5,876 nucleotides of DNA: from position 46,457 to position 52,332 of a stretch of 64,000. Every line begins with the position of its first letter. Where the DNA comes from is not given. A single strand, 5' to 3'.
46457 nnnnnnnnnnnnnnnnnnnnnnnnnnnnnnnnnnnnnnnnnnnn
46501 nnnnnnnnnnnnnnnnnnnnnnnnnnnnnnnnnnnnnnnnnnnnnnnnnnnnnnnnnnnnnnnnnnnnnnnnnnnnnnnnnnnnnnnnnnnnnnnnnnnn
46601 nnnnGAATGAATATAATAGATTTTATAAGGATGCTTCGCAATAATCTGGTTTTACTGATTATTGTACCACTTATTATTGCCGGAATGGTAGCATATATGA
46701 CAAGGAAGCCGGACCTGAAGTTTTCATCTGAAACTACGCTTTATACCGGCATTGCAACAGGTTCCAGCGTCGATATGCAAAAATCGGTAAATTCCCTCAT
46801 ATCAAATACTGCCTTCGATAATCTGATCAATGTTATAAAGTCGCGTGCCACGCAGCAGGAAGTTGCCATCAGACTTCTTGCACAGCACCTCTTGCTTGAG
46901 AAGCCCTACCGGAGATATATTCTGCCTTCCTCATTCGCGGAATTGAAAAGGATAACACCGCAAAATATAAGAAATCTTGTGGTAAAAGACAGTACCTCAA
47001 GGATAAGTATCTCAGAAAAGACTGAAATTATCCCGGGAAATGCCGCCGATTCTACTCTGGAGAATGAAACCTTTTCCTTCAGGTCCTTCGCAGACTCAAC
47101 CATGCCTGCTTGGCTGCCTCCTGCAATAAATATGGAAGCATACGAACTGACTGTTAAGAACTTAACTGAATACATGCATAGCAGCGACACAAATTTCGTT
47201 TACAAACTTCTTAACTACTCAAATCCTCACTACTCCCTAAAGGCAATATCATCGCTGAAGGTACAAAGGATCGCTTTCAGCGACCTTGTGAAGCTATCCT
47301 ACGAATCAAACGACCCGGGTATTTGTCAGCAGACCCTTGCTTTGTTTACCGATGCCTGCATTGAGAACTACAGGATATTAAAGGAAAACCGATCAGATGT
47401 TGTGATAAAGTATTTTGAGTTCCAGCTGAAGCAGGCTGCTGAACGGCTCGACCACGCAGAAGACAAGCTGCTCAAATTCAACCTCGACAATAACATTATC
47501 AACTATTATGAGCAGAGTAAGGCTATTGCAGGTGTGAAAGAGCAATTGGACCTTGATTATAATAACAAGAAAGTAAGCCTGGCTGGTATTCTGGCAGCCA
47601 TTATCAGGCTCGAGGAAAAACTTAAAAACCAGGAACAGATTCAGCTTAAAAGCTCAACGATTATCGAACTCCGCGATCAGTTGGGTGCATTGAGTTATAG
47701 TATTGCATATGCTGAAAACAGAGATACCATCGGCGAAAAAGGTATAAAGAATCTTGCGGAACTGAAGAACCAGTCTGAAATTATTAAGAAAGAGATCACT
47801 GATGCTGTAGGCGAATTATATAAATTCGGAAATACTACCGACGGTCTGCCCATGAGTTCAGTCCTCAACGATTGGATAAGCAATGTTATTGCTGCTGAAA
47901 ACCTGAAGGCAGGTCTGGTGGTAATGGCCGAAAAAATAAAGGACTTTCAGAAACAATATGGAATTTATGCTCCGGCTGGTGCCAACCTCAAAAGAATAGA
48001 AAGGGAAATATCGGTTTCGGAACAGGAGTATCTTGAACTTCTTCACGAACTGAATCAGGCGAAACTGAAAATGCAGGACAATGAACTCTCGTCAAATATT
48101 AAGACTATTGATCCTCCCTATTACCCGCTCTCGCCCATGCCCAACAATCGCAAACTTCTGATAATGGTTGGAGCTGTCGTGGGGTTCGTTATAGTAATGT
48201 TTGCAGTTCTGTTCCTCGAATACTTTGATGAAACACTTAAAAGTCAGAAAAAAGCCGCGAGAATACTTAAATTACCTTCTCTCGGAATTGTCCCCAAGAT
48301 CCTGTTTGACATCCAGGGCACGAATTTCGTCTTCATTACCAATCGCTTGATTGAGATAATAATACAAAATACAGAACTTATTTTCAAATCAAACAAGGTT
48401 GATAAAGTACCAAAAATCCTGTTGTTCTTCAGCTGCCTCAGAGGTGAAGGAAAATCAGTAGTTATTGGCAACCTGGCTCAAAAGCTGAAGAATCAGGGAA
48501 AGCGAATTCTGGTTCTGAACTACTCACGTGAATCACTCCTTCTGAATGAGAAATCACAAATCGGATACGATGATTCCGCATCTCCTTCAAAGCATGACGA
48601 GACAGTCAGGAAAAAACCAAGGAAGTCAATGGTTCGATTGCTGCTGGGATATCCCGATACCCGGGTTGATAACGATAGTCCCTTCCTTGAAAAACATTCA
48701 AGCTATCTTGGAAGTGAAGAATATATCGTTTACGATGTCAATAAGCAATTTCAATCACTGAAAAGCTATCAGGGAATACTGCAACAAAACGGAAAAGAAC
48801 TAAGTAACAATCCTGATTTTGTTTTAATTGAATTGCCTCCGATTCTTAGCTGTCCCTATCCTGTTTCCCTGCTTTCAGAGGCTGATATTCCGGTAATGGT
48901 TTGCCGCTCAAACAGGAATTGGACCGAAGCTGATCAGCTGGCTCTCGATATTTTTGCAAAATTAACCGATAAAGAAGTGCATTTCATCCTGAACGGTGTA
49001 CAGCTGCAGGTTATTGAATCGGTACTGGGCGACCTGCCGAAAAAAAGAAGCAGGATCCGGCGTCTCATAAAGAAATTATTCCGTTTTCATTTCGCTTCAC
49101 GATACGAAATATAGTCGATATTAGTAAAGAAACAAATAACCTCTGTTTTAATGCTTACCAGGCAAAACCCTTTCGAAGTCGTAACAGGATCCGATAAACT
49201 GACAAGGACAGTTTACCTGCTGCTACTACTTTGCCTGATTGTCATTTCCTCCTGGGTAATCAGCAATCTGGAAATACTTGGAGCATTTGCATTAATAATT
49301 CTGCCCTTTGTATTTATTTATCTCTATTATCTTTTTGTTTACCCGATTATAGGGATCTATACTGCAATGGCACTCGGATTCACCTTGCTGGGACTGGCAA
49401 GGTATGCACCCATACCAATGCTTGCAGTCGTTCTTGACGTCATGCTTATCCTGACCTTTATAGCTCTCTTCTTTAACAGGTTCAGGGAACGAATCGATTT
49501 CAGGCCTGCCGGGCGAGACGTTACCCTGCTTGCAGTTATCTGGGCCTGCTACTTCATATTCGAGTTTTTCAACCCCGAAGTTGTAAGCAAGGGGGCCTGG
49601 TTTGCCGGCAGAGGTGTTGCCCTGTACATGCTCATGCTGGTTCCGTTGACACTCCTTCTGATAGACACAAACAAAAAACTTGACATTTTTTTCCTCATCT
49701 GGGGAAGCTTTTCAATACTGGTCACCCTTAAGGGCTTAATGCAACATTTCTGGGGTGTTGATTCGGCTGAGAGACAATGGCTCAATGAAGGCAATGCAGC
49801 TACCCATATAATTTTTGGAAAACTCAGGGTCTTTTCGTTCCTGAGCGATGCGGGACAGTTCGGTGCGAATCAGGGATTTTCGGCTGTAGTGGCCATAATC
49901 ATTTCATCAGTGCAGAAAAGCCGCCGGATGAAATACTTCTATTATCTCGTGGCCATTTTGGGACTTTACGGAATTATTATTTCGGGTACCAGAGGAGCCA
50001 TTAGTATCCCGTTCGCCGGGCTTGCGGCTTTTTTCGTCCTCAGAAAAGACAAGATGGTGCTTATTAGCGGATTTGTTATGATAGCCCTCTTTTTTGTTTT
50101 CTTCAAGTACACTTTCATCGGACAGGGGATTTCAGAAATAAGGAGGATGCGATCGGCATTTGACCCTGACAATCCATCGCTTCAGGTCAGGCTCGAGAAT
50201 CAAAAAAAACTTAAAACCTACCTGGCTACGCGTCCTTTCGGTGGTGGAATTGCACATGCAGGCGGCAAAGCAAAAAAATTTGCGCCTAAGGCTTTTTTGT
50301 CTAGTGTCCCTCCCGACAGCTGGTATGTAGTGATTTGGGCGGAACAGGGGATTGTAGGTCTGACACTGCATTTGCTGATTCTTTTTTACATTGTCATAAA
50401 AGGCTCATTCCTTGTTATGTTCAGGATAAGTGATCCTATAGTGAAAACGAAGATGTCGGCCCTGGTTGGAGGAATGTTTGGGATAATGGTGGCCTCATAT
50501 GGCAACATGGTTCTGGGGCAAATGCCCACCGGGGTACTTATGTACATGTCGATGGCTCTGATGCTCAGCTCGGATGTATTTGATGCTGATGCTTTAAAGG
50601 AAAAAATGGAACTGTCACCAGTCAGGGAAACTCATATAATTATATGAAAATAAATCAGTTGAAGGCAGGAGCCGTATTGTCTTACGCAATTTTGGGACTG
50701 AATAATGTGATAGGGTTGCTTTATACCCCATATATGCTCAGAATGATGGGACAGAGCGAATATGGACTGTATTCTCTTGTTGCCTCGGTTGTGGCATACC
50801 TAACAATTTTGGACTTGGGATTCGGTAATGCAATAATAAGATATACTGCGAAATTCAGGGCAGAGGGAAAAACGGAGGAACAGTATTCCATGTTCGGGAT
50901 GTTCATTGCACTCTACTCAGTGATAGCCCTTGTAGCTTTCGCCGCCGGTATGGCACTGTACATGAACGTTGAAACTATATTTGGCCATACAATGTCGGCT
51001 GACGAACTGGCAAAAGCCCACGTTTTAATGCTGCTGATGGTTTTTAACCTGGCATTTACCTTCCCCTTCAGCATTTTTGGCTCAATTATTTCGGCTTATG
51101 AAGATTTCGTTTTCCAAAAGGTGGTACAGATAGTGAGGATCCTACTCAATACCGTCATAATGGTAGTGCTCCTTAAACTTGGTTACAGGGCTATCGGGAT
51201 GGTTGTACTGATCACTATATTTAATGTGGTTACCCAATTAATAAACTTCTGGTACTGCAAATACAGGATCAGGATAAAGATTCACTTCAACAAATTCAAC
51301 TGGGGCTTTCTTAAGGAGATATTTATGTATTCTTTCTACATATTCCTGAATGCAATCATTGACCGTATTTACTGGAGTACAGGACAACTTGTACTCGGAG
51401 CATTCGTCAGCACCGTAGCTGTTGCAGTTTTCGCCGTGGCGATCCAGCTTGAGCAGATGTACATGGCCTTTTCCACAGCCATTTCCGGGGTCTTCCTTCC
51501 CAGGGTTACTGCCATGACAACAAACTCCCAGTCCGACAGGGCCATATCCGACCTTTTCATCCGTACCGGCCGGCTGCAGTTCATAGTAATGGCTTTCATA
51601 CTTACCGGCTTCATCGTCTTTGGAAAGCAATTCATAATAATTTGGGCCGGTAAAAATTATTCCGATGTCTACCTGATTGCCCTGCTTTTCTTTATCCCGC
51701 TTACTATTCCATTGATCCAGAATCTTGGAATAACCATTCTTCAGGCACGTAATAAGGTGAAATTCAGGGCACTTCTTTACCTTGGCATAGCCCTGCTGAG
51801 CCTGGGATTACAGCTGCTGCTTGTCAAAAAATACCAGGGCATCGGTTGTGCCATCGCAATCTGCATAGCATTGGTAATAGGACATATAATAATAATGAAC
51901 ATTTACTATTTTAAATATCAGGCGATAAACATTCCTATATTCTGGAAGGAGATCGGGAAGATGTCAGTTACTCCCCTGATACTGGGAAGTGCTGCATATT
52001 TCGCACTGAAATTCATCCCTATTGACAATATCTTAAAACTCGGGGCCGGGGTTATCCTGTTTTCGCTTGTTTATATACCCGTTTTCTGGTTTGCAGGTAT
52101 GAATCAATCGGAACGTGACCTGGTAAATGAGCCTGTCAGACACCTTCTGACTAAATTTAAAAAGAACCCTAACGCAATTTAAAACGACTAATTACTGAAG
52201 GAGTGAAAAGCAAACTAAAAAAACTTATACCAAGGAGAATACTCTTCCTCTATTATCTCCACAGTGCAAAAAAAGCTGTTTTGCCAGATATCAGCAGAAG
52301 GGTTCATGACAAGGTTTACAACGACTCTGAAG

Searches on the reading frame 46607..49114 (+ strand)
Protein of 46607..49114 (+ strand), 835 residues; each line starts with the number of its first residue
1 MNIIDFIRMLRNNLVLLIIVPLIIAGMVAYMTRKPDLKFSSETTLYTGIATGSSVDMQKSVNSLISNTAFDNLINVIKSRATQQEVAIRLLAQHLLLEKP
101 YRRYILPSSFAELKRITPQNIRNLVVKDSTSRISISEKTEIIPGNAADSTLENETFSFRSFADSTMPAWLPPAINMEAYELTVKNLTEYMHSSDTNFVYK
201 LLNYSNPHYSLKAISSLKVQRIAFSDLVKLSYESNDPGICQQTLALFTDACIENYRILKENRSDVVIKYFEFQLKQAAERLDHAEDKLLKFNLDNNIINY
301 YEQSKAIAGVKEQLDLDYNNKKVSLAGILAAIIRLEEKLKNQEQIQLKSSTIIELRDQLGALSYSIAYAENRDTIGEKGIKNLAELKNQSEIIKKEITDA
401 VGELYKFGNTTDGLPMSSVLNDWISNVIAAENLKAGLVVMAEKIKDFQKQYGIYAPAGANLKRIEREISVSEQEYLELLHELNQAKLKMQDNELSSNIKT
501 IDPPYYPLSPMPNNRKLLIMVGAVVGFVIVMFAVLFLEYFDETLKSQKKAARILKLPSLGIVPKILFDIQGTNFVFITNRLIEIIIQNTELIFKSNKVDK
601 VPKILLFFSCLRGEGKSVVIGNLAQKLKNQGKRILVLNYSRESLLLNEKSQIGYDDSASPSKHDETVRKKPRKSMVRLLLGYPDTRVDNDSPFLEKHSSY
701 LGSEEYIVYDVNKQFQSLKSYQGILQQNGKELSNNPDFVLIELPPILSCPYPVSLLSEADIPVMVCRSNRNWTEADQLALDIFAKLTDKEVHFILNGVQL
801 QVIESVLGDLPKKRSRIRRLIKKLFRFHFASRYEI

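Call 3: search_protein_families(library=pfam, proteins=[window:46607-49114:+], max_evalue=0.01)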
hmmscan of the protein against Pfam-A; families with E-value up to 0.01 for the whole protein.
window:46607-49114:+ (835 aa): 2 families
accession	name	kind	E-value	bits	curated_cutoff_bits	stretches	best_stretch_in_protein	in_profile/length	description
PF13807.11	GNVR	-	1.6e-05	25.2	27.7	1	463-536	8-79/82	G-rich domain on putative tyrosine kinase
PF13614.12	AAA_31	-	8.4e-05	23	27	1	613-760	12-141/177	AAA domain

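Call 4: search_protein_families(library=ncbifam, proteins=[window:46607-49114:+], max_evalue=0.01)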
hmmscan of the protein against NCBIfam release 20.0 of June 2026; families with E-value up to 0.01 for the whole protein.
window:46607-49114:+ (835 aa): 9 families
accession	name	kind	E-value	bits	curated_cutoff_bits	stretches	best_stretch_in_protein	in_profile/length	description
TIGR03007.1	pepcterm_ChnLen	equivalog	1.4e-17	63.1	278.85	1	224-566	120-464/498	XrtA system polysaccharide chain length determinant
TIGR03017.1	EpsF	equivalog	5.6e-08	31.9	422.75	1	217-561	123-442/444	chain length determinant protein EpsF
TIGR01006.1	polys_exp_MPA1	subfamily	8.1e-08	32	296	1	504-564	163-223/226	CspC family polysaccharide chain length determinant protein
TIGR01005.1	eps_transp_fam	subfamily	3.4e-07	28.9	411.7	1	456-563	373-478/754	exopolysaccharide transport protein family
NF008568.0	PRK11519.1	equivalog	6.7e-07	27.9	1068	1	460-548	371-457/720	tyrosine-protein kinase Wzc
NF041864.1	EpsV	equivalog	0.00038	19.2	800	1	477-559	394-478/484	PCP family exopolysaccharide biosynthesis protein EpsV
TIGR01010.1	BexC_CtrB_KpsE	subfamily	0.0027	16.9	437.5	1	266-327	171-232/362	polysaccharide export inner-membrane protein, BexC/CtrB/KpsE family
TIGR00064.1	ftsY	equivalog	0.003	16.9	260.7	1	579-636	56-112/279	signal recognition particle-docking protein FtsY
NF007350.0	PRK09841.1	equivalog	0.0039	15.3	1248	0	459-536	370-445/726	tyrosine-protein kinase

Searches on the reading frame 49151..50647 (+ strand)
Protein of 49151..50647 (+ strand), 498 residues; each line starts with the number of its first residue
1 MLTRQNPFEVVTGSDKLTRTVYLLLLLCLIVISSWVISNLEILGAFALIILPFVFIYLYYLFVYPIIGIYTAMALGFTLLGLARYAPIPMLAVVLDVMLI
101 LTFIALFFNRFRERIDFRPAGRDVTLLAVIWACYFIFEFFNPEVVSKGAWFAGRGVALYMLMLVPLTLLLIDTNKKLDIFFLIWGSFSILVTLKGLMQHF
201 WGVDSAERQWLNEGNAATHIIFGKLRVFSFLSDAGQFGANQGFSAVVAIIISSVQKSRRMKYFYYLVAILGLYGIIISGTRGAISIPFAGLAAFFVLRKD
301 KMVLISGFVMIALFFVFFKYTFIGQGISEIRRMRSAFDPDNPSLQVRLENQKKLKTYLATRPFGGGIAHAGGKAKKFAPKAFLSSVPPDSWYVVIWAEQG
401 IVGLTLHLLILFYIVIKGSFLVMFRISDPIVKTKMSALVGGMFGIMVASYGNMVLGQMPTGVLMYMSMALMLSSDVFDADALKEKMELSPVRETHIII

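Call 3: search_protein_families(library=pfam, proteins=[window:49151-50647:+], max_evalue=0.01)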
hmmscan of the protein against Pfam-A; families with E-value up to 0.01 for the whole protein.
window:49151-50647:+ (498 aa): 1 family
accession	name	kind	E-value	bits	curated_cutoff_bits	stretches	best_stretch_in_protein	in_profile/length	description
PF04932.20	Wzy_C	-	4.1e-11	43.3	31.7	1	266-407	1-148/149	O-Antigen ligase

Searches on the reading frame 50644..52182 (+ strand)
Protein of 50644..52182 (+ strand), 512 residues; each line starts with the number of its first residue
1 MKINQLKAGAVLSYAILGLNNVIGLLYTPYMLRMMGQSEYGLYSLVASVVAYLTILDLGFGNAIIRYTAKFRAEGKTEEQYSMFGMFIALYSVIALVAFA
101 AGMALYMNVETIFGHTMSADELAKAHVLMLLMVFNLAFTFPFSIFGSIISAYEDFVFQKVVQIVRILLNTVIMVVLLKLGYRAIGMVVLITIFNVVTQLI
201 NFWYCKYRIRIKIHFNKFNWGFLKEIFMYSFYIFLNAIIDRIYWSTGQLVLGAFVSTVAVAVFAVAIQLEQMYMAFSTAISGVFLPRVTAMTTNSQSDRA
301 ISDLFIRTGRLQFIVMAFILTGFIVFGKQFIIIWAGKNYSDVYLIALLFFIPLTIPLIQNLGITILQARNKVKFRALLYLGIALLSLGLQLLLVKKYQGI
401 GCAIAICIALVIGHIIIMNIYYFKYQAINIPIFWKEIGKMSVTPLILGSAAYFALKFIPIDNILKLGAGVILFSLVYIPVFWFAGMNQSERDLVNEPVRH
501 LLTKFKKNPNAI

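Call 30: search_protein_families(library=pfam, proteins=[window:50644-52182:+], max_evalue=0.001)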
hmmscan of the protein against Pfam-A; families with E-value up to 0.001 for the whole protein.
window:50644-52182:+ (512 aa): 2 families
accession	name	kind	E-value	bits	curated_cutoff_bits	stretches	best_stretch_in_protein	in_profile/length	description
PF01943.22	Polysacc_synt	-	5.7e-19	69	28.2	1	13-289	8-271/274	Polysaccharide biosynthesis protein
PF13440.11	Polysacc_synt_3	-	3.4e-12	46.6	23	1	32-342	3-291/293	Polysaccharide biosynthesis protein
